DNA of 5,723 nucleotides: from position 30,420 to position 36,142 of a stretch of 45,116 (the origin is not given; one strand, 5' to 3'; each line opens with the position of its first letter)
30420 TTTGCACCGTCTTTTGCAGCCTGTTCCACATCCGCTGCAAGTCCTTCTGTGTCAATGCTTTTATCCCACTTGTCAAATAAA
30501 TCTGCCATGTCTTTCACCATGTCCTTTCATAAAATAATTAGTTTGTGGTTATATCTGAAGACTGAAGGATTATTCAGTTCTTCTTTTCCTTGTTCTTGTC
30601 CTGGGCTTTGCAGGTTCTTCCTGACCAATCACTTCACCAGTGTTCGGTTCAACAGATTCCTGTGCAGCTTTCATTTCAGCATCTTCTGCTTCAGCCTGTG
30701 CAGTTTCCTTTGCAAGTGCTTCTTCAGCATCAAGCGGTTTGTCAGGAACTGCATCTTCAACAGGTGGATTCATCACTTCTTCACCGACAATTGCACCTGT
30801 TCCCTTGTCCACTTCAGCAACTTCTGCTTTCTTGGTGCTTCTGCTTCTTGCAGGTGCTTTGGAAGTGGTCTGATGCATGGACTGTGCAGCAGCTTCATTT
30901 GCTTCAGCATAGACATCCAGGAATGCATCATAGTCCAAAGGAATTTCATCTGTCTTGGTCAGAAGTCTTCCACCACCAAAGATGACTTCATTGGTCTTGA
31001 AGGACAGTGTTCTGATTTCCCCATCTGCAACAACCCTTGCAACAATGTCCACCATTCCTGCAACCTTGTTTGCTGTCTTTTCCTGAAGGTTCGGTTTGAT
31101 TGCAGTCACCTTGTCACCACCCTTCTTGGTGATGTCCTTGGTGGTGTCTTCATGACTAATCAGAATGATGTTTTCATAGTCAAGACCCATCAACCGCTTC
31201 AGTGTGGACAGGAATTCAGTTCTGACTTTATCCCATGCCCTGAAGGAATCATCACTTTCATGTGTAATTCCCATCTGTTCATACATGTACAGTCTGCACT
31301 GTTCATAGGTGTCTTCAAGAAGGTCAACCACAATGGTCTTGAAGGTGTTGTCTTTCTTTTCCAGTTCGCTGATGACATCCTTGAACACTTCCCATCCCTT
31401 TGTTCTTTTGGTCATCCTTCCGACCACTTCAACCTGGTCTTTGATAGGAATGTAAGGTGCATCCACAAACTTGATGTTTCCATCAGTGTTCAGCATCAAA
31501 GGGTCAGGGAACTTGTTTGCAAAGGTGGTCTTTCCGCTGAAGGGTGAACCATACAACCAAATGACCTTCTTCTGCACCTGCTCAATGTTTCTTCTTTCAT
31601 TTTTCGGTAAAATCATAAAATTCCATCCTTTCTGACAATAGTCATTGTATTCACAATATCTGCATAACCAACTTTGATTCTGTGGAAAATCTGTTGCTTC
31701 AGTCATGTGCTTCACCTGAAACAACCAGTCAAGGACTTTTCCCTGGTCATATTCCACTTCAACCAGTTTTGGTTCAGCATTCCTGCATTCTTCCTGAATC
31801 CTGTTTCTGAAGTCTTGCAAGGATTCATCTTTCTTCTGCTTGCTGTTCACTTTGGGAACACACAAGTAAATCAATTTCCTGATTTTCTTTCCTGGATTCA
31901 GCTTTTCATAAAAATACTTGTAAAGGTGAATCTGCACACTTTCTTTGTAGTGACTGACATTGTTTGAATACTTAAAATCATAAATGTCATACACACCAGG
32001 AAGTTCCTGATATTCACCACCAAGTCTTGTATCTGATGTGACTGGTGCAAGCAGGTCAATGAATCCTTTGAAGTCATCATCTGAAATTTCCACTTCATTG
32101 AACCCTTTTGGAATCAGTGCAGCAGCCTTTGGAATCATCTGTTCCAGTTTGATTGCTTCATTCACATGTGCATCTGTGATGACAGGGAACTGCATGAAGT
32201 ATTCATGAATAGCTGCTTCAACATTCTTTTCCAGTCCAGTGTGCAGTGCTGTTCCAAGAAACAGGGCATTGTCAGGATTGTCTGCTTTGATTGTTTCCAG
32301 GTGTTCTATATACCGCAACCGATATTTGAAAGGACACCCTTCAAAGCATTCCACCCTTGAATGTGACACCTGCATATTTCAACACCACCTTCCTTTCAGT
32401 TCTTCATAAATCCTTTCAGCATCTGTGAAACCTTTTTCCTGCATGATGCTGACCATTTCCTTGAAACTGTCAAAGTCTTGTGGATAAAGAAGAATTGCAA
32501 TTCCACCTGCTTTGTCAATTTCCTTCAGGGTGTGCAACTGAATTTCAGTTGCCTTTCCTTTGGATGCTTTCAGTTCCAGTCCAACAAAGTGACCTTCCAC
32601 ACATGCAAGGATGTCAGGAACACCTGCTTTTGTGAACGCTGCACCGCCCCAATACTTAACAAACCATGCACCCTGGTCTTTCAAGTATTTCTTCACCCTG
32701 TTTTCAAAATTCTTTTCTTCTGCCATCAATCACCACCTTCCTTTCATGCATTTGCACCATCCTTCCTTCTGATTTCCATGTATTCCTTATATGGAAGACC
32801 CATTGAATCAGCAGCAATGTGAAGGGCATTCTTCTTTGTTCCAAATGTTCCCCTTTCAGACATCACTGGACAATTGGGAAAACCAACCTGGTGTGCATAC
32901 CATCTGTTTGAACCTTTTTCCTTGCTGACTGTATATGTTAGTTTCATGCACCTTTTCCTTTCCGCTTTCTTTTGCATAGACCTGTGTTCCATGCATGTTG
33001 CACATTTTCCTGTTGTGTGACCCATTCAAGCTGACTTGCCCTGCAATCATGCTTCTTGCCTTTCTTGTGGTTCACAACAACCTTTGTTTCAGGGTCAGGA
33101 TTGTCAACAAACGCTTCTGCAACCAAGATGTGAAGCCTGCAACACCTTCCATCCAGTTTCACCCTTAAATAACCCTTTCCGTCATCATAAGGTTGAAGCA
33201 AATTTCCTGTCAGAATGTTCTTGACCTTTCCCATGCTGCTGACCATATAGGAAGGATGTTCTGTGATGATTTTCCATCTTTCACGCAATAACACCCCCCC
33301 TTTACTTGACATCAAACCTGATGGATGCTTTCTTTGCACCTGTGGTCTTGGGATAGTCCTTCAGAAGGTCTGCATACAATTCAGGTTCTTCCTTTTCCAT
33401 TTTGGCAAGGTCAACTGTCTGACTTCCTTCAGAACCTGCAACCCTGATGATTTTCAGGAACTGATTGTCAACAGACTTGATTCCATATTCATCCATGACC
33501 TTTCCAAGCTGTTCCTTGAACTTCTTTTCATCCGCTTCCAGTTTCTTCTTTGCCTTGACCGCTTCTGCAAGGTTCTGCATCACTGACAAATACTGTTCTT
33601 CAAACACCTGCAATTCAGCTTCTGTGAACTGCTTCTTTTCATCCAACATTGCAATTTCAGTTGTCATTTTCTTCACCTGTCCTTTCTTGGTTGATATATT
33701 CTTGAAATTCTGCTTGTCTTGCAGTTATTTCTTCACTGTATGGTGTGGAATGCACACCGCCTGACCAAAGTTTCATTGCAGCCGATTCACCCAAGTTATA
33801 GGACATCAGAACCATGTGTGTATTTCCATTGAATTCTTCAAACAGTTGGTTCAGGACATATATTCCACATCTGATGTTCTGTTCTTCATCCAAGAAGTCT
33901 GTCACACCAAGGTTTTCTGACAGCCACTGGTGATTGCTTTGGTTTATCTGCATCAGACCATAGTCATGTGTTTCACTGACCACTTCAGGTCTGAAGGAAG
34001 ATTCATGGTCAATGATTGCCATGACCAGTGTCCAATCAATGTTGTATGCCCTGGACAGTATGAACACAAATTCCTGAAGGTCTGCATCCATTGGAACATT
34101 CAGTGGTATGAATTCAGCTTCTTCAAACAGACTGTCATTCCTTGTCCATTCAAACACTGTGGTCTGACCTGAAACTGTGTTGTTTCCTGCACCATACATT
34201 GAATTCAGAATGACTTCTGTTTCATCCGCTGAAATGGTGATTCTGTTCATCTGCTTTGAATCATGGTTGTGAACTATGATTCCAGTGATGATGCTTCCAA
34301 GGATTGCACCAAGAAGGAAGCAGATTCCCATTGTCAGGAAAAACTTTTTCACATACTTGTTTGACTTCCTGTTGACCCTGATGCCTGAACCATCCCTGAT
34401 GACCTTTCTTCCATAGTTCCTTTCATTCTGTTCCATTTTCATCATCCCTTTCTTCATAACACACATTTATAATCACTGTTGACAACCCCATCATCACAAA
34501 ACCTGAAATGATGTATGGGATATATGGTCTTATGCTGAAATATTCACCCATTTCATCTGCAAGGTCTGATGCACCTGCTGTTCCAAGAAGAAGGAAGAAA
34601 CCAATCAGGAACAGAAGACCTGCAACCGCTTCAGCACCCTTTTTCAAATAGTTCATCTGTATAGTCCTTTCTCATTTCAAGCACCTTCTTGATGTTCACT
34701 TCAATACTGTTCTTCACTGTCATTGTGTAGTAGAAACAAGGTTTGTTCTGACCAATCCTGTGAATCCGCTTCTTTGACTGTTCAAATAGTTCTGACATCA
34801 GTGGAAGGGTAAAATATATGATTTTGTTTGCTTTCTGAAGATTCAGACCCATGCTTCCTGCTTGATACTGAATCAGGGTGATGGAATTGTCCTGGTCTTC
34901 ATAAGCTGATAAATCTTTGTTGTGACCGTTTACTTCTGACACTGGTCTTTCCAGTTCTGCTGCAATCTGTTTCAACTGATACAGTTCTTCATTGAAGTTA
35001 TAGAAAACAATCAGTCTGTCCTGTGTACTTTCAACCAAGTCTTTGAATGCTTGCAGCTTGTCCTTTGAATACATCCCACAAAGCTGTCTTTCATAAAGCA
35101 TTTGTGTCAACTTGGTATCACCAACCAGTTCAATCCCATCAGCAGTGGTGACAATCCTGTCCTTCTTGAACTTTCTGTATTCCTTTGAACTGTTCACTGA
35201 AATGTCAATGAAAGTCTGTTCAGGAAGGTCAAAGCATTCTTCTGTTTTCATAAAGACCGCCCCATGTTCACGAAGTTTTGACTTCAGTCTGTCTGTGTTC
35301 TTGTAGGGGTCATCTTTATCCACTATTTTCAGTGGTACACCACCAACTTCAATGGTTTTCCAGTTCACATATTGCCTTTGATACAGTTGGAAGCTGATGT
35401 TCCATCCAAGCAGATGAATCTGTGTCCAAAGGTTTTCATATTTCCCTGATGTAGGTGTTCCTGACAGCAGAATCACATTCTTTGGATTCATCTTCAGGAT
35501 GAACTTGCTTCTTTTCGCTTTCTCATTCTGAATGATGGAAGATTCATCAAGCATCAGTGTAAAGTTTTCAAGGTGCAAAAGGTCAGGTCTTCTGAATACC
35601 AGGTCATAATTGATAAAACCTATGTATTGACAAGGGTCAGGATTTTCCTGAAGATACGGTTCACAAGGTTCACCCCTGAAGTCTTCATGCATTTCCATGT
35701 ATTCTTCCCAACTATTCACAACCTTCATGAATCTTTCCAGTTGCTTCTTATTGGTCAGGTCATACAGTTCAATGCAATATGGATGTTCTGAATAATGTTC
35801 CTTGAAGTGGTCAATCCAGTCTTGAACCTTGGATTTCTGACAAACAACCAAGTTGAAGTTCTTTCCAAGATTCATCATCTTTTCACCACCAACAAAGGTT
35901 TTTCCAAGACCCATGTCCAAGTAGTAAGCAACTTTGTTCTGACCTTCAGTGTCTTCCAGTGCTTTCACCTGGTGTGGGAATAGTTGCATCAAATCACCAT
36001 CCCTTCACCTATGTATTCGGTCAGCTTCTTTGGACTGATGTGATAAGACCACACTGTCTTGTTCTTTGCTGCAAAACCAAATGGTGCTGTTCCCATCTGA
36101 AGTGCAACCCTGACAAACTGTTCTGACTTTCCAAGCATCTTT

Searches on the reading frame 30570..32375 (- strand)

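Call 13: search_protein_families(library=pfam, proteins=[window:30570-32375:-], max_evalue=0.01)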
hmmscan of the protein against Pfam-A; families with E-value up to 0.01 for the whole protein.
window:30570-32375:- (601 aa): 2 families
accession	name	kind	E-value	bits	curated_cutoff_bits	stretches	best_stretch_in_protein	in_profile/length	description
PF13479.12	AAA_24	-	8e-46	156.8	27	1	269-471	2-195/195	AAA domain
PF12705.13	PDDEXK_1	-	1.7e-17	64.7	22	1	2-248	1-247/247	PD-(D/E)XK nuclease superfamily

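Call 56: search_protein_families(library=ncbifam, proteins=[window:30570-32375:-], max_evalue=0.001)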
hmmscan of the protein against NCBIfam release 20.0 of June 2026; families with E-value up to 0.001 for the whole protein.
window:30570-32375:- (601 aa): 2 families
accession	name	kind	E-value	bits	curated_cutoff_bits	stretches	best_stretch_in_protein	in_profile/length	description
TIGR01618.1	phage_P_loop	hypoth_equivalog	2.5e-15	56.7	138.75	1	262-467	6-201/220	phage nucleotide-binding protein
TIGR02773.1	addB_Gpos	equivalog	0.0005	17.8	903.7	0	1-84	782-865/1159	helicase-exonuclease AddAB subunit AddB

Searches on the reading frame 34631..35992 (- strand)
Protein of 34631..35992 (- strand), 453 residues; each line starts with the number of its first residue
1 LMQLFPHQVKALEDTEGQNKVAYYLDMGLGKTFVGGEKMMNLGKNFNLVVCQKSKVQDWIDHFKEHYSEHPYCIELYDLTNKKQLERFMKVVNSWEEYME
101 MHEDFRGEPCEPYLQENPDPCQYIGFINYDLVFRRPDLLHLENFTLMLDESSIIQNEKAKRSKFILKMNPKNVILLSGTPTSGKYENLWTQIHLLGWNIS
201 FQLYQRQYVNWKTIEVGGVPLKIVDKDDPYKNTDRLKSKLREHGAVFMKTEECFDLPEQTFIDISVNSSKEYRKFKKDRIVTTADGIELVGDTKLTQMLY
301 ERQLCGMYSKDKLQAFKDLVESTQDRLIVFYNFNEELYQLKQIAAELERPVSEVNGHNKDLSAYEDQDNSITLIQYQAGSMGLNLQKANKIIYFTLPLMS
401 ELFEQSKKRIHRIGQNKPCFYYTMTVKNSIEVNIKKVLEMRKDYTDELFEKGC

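Call 12: search_protein_families(library=pfam, proteins=[window:34631-35992:-], max_evalue=0.01)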
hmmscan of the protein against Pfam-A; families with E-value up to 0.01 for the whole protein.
window:34631-35992:- (453 aa): 2 families
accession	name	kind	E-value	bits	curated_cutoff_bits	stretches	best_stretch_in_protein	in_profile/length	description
PF00176.29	SNF2-rel_dom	-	9.1e-13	48.4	24.9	1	26-241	25-214/290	SNF2-related domain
PF00271.37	Helicase_C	-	1e-07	32.6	23.5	1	312-414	2-110/110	Helicase conserved C-terminal domain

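Call 37: find_related_loci(query=window:34631-35992:-, collection=viral_contigs, flank=10000)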
Query window:34631-35992:- (453 aa) in viral_contigs; peptide patterns used: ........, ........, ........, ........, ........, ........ (x = any residue, [..] = any of these).
278 stretches matched a pattern; 277 encode a relative of the query (tblastn E <= 1e-3); the best 80 are kept; 80 distinct loci.
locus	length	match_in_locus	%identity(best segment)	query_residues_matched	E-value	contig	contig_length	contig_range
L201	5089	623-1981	100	1-453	0e+0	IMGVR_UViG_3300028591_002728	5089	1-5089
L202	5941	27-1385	99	1-453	0e+0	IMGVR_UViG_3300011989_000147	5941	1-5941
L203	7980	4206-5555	82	1-452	0e+0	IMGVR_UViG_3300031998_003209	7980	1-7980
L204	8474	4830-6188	68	1-451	0e+0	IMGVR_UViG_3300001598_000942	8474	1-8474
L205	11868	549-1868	69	2-453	0e+0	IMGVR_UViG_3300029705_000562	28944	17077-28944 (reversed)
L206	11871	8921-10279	67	2-451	0e+0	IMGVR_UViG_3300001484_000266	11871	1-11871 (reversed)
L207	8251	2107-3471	67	2-453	0e+0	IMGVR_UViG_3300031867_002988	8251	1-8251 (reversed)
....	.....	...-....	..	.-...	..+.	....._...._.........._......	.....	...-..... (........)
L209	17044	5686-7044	66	2-453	0e+0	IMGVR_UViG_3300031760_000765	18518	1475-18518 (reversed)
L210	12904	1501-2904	64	2-449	0e+0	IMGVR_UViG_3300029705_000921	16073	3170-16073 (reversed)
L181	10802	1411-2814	64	2-449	0e+0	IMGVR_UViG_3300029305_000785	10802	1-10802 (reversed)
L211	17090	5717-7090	65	2-449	0e+0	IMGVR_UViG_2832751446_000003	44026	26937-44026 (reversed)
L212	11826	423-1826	64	2-449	0e+0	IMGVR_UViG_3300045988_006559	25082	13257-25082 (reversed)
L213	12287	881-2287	63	1-449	0e+0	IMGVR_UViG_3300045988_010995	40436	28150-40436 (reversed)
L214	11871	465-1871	64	1-449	0e+0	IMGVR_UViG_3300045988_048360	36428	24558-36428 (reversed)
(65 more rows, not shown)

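Call 55: find_related_loci(query=window:34631-35992:-, collection=genome_contigs, flank=10000)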
Query window:34631-35992:- (453 aa) in genome_contigs; peptide patterns used: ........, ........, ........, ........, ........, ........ (x = any residue, [..] = any of these).
71 stretches matched a pattern; 40 encode a relative of the query (tblastn E <= 1e-3); 40 distinct loci.
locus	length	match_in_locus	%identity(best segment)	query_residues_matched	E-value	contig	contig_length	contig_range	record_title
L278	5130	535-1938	64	2-449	0e+0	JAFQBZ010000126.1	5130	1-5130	MAG: Clostridia bacterium isolate RGIG1681 Goat_Cecum-2__c521140, whole genome shotgun sequence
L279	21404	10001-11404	64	2-449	0e+0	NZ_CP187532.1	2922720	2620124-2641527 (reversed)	Ihubacter sp. rT4E-8 chromosome, complete genome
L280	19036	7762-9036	63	1-450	0e+0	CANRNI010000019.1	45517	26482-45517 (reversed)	MAG: uncultured Clostridia bacterium isolate Lapin-021__bin38 genome assembly, contig: Lapin-021__NODE_959_length_45517_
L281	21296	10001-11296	60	1-452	7e-180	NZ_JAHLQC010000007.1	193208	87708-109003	Falcatimonas sp. MSJ-15 L-15_ctg007, whole genome shotgun sequence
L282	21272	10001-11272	60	2-451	4e-174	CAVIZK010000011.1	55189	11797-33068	Paludibacteraceae bacterium isolate H07656-L1_cleanbin_000002 genome assembly, contig: Spades_H07656-L1_contig_147, whol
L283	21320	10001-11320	59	1-450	6e-173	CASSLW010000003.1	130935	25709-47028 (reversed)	MAG: uncultured Clostridia bacterium isolate extra-ERR2136560.35_1677762861 genome assembly, contig: NODE_17_length_1309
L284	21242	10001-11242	57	2-451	2e-163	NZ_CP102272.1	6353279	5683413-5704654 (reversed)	[Clostridium] asparagiforme DSM 15981 chromosome, complete genome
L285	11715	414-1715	57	2-451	9e-163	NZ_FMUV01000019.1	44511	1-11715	Ruminococcus sp. YE282, whole genome shotgun sequence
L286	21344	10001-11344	56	1-451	3e-162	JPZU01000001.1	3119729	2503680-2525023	Lachnospiraceae bacterium TWA4 TWA4_scaffold00001, whole genome shotgun sequence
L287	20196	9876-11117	58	2-451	1e-162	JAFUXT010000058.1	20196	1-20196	Bacterium isolate RGIG4922 Roe_deer_Rumen-3__c296152, whole genome shotgun sequence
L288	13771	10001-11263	58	2-451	5e-162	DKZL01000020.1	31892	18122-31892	MAG TPA_asm: Ruminococcaceae bacterium UBA7075 UBA7075_contig_8363, whole genome shotgun sequence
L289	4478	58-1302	58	1-451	3e-166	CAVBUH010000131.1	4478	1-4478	Selenomonadaceae bacterium isolate SID5428-1_cleanbin_000005 genome assembly, contig: Spades_SID5428-1_contig_10643, who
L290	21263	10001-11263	58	2-451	2e-161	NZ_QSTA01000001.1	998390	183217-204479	Eubacterium sp. OM08-24 OM08-24.Scaf1, whole genome shotgun sequence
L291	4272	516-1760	57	1-451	4e-166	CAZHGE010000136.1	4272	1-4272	MAG TPA_asm: uncultured Lachnospiraceae bacterium isolate SRP350583_co1_41 genome assembly, contig: NODE_30561_length_42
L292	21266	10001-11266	57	2-451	2e-159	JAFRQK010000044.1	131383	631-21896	MAG: Clostridia bacterium isolate RGIG2706 Goat_Omasum-4__c359542, whole genome shotgun sequence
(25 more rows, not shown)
